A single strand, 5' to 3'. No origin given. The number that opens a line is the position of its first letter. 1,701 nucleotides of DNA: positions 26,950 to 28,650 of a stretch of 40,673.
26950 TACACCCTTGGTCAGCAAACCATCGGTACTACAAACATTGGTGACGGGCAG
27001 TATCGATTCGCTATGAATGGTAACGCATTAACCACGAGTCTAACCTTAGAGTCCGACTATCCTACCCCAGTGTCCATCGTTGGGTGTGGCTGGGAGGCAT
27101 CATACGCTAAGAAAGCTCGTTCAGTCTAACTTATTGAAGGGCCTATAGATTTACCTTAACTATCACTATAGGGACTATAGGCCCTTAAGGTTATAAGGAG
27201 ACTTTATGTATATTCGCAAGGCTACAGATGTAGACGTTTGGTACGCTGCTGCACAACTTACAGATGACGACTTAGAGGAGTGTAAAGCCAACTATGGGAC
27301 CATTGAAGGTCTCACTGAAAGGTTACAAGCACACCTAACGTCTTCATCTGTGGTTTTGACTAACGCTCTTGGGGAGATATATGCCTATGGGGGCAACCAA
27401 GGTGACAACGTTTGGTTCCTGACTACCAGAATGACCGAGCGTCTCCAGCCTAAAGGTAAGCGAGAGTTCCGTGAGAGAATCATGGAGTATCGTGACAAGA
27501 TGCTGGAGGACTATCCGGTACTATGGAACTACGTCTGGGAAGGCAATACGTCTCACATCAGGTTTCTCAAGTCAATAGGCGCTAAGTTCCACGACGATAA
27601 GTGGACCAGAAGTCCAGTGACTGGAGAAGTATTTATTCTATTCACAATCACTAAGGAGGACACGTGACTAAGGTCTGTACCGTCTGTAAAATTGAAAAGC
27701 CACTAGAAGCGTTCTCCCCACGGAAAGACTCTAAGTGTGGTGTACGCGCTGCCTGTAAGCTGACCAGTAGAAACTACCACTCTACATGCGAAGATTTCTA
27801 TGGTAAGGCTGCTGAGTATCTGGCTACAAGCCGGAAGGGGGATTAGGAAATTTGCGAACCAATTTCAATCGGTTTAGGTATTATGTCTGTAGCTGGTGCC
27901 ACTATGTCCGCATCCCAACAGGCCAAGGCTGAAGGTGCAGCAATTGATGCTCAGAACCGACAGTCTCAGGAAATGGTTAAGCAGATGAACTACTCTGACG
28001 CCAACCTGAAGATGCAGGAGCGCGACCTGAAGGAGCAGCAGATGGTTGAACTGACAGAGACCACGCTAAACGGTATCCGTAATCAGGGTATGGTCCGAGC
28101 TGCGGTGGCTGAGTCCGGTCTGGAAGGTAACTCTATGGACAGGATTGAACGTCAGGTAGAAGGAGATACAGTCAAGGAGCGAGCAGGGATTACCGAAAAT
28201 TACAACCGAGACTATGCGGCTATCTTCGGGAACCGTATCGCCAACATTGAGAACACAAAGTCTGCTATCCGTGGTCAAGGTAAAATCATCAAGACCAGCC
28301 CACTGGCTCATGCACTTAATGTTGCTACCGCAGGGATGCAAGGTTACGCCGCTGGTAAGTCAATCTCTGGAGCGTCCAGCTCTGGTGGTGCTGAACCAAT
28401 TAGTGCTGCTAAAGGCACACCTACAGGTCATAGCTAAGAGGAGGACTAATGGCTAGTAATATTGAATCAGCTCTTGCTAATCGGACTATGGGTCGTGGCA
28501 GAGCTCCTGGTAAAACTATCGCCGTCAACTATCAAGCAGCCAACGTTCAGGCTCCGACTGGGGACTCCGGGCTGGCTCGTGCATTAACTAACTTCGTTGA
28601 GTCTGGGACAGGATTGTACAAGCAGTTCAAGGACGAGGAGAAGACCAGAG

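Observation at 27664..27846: Stand-alone CxxC zinc-ribbon mini-protein between genes 13 and 14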

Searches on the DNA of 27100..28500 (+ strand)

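Call 3: search_dna_similar(query=window:27100-28500:+, collection=phages, mode=near, max_rows=40)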
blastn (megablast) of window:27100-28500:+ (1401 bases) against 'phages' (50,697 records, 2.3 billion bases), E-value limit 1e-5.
Records with a match: 220; places in all: 223; records where one place covers at least 80% of the query: 148.
Best place of each record, by identity: 95-99% 5; 90-95% 52; 80-90% 156; 60-80% 7.
By first word of the organism name: Escherichia 90; Salmonella 59; Enterobacter 18; Kayfunavirus 17; Citrobacter 8; Shigella 6; Klebsiella 5; Cronobacter 5; Bacteriophage 2; Morganella 1; and 9 more.
By host as written in the record: Escherichia coli 49; Salmonella enterica subsp. enterica serovar Typhi 28; - 26; Salmonella enterica subsp. enterica serovar Typhi strain BRD948 10; Enterobacter cloacae 7; Salmonella enterica subsp. enterica serovar Paratyphi C 5; Citrobacter freundii CF3 5; Klebsiella pneumoniae 4; and 57 more.
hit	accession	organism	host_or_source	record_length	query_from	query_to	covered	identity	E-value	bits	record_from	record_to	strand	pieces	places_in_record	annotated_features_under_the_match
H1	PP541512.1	Escherichia phage PSK1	Escherichia coli UPEC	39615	1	1401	100%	98.1%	0e+0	2450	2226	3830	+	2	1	internal virion protein (x3) | endonuclease VII | tail protein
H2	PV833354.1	Escherichia phage vB_Eco_ZCEC02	Escherichia coli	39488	1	1401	100%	96.5%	0e+0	2328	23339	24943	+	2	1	internal (core) protein | scaffold protein | endonuclease | internal virion protein | non-contractile tail tubular protein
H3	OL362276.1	Escherichia phage HC13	Escherichia coli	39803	1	1401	100%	96.2%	0e+0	2301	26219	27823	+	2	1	internal (core) protein | scaffold protein | hypothetical protein | internal virion protein | non-contractile tail tubular protein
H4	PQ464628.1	Escherichia phage MirsaeidiM_Esher2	Escherichia coli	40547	1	1401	100%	95.7%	0e+0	2262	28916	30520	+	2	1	internal virion protein (x3) | hypothetical protein | tail protein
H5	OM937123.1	Escherichia phage CY1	Escherichia coli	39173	1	1401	100%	86.9%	0e+0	1559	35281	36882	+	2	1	protein inside capsid B | protein inside capsid A | protein inside capsid C | tail fiber protein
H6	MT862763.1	Escherichia phage vB_EcoP-U8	Escherichia coli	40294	1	1401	100%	86.6%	0e+0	1543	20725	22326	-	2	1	internal virion protein (x2) | hypothetical protein (x2) | tail tubular protein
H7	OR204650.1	Escherichia phage pO91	Escherichia coli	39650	1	1401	100%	86.3%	0e+0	1523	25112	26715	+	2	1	internal (core) protein (x2) | hypothetical protein | internal virion protein | non-contractile tail tubular protein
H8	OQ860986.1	Salmonella phage ST3_da Silva-2023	Salmonella enterica subsp. enterica ...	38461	1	1401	100%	84.4%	0e+0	1373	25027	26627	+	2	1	internal (core) protein (x2) | hypothetical protein | internal virion protein | non-contractile tail tubular protein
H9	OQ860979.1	Salmonella phage ST21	Salmonella enterica subsp. enterica ...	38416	1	1401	100%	84.4%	0e+0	1373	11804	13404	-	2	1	internal (core) protein (x2) | hypothetical protein | internal virion protein | non-contractile tail tubular protein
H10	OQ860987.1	Salmonella phage ST1_da Silva-2023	Salmonella enterica subsp. enterica ...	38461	1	1401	100%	84.4%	0e+0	1373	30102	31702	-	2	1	internal (core) protein (x2) | hypothetical protein | internal virion protein | non-contractile tail tubular protein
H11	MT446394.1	Escherichia virus TH20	Escherichia coli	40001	1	1401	87%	95.0%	0e+0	1924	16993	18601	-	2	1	record has no annotation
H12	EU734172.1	Escherichia phage EcoDS1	Escherichia coli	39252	1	1401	88%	94.2%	0e+0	1879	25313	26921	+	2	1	14: gp14 | 13: gp13 | 13.5: gp13.5 | 15: gp15 | 12: gp12 | and 1 other names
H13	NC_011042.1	Escherichia phage EcoDS1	Escherichia coli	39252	1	1401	88%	94.2%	0e+0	1879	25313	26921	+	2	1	14: internal virion protein | 13: internal virion protein | 13.5: endonuclease VII | 15: internal virion protein | 12: tail protein | and 1 other names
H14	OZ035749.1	Kayfunavirus PDP351P4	-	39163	1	1401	88%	93.7%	0e+0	1840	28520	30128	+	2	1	record has no annotation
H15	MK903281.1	Escherichia phage Penshu1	Escherichia coli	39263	1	1401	100%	81.9%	0e+0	1180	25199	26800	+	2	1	internal virion protein (x3) | recombination endonuclease VII | tail tubular protein B | ribosome_binding_site (x4)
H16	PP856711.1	Salmonella phage vB_STmST19_KE05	Salmonella enterica subsp. enterica ...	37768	1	1401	87%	94.2%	0e+0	1855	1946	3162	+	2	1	internal virion protein (x3)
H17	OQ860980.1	Salmonella phage ST20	Salmonella enterica subsp. enterica ...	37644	1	1401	87%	94.2%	0e+0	1849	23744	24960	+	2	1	internal (core) protein | scaffold protein | internal virion protein | non-contractile tail tubular protein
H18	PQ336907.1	Salmonella phage CHRF_10037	Salmonella enterica subsp. enterica ...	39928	1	1401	87%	94.2%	0e+0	1850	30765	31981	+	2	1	internal virion protein (x3) | tail protein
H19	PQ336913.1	Salmonella phage CHRF_30116.1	Salmonella enterica subsp. enterica ...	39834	1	1401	87%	94.2%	0e+0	1850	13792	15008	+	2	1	internal virion protein (x3) | tail protein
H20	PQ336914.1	Salmonella phage CHRF_30116.2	Salmonella enterica subsp. enterica ...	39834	1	1401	87%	94.2%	0e+0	1850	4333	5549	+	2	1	internal virion protein (x3) | tail protein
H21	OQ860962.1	Salmonella phage ST66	Salmonella enterica subsp. enterica ...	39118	1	1401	87%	94.1%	0e+0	1844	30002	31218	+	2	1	internal (core) protein | scaffold protein | internal virion protein | non-contractile tail tubular protein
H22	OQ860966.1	Salmonella phage ST59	Salmonella enterica subsp. enterica ...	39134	1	1401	87%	94.1%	0e+0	1844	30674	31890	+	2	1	internal (core) protein | scaffold protein | internal virion protein | non-contractile tail tubular protein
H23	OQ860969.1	Salmonella phage ST55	Salmonella enterica subsp. enterica ...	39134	1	1401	87%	94.1%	0e+0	1844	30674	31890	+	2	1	internal (core) protein | scaffold protein | internal virion protein | non-contractile tail tubular protein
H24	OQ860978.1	Salmonella phage ST29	Salmonella enterica subsp. enterica ...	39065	1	1401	87%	94.1%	0e+0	1844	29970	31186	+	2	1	internal (core) protein | scaffold protein | internal virion protein | non-contractile tail tubular protein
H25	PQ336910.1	Salmonella phage CHRF_30001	Salmonella enterica subsp. enterica ...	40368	1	1401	87%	94.1%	0e+0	1844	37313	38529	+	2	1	internal virion protein (x3) | tail protein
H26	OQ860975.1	Salmonella phage ST37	Salmonella enterica subsp. enterica ...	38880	1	1401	87%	94.1%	0e+0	1844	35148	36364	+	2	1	internal virion protein (x2) | scaffold protein | non-contractile tail tubular protein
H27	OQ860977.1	Salmonella phage ST34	Salmonella enterica subsp. enterica ...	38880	1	1401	87%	94.1%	0e+0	1844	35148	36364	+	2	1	internal virion protein (x2) | scaffold protein | non-contractile tail tubular protein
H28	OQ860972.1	Salmonella phage ST45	Salmonella enterica subsp. enterica ...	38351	1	1401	87%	94.0%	0e+0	1838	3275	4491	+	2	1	internal (core) protein | scaffold protein | internal virion protein | non-contractile tail tubular protein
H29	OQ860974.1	Salmonella phage ST38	Salmonella enterica subsp. enterica ...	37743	1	1401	87%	94.0%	0e+0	1838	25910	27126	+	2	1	internal virion protein (x2) | scaffold protein | non-contractile tail tubular protein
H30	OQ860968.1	Salmonella phage ST56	Salmonella enterica subsp. enterica ...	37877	1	1401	87%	93.9%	0e+0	1833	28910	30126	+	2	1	internal (core) protein | scaffold protein | internal virion protein | non-contractile tail tubular protein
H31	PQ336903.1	Salmonella phage CHRF_10023.2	Salmonella enterica subsp. enterica ...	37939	1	1401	87%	93.9%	0e+0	1833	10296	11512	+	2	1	internal virion protein (x3) | tail protein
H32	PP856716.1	Salmonella phage vB_STmST19_KE14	Salmonella enterica subsp. enterica ...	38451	1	1401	86%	94.4%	0e+0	1855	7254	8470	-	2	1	internal virion protein (x3) | tail protein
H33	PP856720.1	Salmonella phage vB_STmST19_KE18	Salmonella enterica subsp. enterica ...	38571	1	1401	86%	94.4%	0e+0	1855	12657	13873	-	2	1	internal virion protein (x3) | tail protein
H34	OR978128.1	Salmonella phage Vb_SalP_792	Salmonella enterica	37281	1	1401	87%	93.8%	0e+0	1828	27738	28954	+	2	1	hypothetical protein (x2) | DUF2833 domain-containing protein | non-contractile tail tubular protein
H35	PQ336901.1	Salmonella phage CHRF_10022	Salmonella enterica subsp. enterica ...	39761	1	1401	86%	94.3%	0e+0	1850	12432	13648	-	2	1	internal virion protein (x3) | tail protein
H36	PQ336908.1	Salmonella phage CHRF_20041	Salmonella enterica subsp. enterica ...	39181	1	1401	86%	94.3%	0e+0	1850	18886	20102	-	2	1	internal virion protein (x3) | tail protein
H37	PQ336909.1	Salmonella phage CHRF_20120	Salmonella enterica subsp. enterica ...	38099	1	1401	86%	94.3%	0e+0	1850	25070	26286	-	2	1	internal virion protein (x3) | tail protein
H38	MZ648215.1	Escherichia phage vB_EcoP_IMEP24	Escherichia coli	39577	1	1401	87%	93.8%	0e+0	1826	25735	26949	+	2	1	hypothetical protein | putative internal virion protein A | internal virion protein C | tail tubular protein B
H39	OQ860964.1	Salmonella phage ST64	Salmonella enterica subsp. enterica ...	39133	1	1401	86%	94.2%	0e+0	1844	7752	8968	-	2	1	internal (core) protein | scaffold protein | internal virion protein | non-contractile tail tubular protein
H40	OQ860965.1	Salmonella phage ST63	Salmonella enterica subsp. enterica ...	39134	1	1401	86%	94.2%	0e+0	1844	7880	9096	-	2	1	internal (core) protein | scaffold protein | internal virion protein | non-contractile tail tubular protein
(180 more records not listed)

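Call 6: get_annotated_region(hit=H1, flank=500)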
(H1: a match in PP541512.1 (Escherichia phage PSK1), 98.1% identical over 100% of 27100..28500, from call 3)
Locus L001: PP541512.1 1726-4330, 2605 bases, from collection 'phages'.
description: Escherichia phage PSK1, complete genome.
organism: Escherichia phage PSK1 (NCBI taxid 3138287)
taxonomy: Viruses
host: Escherichia coli UPEC; source: sewage; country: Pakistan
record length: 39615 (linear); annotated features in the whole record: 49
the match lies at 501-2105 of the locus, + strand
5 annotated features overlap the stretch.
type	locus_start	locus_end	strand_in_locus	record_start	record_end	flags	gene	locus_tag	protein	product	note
CDS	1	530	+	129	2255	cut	-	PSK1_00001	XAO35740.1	tail protein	-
CDS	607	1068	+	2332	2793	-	-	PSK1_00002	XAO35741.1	internal virion protein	-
CDS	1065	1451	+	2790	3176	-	-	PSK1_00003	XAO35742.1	endonuclease VII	-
CDS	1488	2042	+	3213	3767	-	-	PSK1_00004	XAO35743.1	internal virion protein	-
CDS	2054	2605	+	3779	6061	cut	-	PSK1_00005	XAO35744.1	internal virion protein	-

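Call 7: get_annotated_region(hit=H13, flank=500)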
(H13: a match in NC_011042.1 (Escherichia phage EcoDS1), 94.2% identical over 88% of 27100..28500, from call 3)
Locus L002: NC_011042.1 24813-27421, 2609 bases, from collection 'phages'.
description: Enterobacteria phage EcoDS1, complete genome.
organism: Escherichia phage EcoDS1 (NCBI taxid 532075)
taxonomy: Viruses; Duplodnaviria; Heunggongvirae; Uroviricota; Caudoviricetes; Autographiviridae; Studiervirinae; Kayfunavirus; Kayfunavirus EcoDS1
host: Escherichia coli; source: -; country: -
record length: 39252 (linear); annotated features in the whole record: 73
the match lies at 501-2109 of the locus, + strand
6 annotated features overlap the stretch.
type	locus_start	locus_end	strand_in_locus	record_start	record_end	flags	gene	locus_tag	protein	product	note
CDS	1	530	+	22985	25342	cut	12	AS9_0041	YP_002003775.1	tail protein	-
regulatory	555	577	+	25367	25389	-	-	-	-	promoter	phi13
CDS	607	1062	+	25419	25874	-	13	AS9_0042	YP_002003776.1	internal virion protein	-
CDS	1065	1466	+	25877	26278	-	13.5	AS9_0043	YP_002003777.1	endonuclease VII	-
CDS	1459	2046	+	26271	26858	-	14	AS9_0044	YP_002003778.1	internal virion protein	-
CDS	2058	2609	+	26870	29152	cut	15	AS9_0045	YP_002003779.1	internal virion protein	-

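Call 8: get_annotated_region(hit=H16, flank=500)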
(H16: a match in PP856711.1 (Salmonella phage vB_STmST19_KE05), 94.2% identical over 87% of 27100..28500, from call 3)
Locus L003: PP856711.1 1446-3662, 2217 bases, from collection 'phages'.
description: Salmonella phage vB_STmST19_KE05, complete genome.
organism: Salmonella phage vB_STmST19_KE05 (NCBI taxid 3161163)
taxonomy: Viruses; Duplodnaviria; Heunggongvirae; Uroviricota; Caudoviricetes; Autographiviridae; Studiervirinae; Kayfunavirus
host: Salmonella enterica subsp. enterica serovar Typhimurium ST19; source: river; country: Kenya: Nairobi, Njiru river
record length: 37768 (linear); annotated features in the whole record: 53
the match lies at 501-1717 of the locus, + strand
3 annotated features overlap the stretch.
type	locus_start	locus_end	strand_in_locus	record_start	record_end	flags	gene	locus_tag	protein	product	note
CDS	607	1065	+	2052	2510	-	-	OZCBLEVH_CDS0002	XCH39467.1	internal virion protein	head and packaging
CDS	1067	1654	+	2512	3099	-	-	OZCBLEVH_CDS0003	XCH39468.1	internal virion protein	head and packaging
CDS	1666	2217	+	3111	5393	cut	-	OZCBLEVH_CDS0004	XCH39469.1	internal virion protein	head and packaging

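Call 12: search_dna_similar(query=window:27725-27805:+, collection=phages, mode=distant, max_rows=30, max_evalue=0.001)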
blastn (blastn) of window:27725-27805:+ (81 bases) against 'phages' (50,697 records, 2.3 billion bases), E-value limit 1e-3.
Records with a match: 7; places in all: 7; records where one place covers at least 80% of the query: 6.
Best place of each record, by identity: 95-99% 5; 90-95% 2.
By first word of the organism name: Escherichia 7.
By host as written in the record: Escherichia coli 6; Escherichia coli UPEC 1.
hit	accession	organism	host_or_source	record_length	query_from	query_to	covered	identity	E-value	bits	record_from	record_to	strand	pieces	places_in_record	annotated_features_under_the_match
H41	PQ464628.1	Escherichia phage MirsaeidiM_Esher2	Escherichia coli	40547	1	81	100%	96.6%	6e-14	146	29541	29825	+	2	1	hypothetical protein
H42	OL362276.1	Escherichia phage HC13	Escherichia coli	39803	1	81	100%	96.6%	6e-14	146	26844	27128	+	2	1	hypothetical protein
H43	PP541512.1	Escherichia phage PSK1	Escherichia coli UPEC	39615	1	81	100%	96.6%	6e-14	146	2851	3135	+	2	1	endonuclease VII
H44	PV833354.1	Escherichia phage vB_Eco_ZCEC02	Escherichia coli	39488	1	81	100%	96.6%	6e-14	146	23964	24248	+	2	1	endonuclease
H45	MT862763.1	Escherichia phage vB_EcoP-U8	Escherichia coli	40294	1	81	100%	95.4%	3e-12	141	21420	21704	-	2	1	hypothetical protein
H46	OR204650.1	Escherichia phage pO91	Escherichia coli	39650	1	81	100%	90.8%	1e-9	123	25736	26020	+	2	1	hypothetical protein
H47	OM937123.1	Escherichia phage CY1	Escherichia coli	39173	1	38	47%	92.1%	3e-6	56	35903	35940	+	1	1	none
